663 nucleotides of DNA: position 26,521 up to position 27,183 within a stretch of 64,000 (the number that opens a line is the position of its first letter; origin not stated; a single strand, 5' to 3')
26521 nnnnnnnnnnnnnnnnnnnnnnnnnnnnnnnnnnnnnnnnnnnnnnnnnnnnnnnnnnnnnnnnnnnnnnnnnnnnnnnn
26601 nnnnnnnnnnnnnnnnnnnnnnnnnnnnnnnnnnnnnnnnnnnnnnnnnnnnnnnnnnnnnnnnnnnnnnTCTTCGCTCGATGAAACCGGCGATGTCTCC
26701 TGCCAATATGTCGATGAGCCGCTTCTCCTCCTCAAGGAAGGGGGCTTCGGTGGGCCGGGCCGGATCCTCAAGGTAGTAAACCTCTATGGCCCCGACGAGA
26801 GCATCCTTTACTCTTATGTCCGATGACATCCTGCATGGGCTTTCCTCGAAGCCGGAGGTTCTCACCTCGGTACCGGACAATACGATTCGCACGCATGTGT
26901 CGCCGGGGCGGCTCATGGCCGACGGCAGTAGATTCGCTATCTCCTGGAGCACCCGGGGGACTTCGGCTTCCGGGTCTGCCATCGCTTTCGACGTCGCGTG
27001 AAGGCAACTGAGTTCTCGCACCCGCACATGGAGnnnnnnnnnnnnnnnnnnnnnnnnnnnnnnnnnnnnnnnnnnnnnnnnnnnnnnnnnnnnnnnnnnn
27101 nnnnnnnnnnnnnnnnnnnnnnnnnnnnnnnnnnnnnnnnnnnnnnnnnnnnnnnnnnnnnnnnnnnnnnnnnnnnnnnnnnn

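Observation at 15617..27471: Recurrent uncharacterised ~115-aa sensory module shared by three proteins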

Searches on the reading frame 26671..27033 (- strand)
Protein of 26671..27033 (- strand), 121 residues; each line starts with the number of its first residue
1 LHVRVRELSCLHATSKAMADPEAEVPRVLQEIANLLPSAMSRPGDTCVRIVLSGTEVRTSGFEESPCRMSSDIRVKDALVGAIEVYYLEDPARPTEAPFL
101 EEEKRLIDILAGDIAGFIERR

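Call 5: search_protein_families(library=pfam, proteins=[window:26671-27033:-], max_evalue=10)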
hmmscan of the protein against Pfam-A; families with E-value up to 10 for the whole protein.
seq(121 aa): 1 family
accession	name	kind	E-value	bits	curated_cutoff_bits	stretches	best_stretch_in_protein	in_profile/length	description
PF19012.5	DUF5741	-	0.19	12.4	25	1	29-84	27-80/82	Family of unknown function (DUF5741)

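Call 6: search_protein_families(library=ncbifam, proteins=[window:26671-27033:-], max_evalue=10)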
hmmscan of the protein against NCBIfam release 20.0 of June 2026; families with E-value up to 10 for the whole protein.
seq(121 aa): 0 families
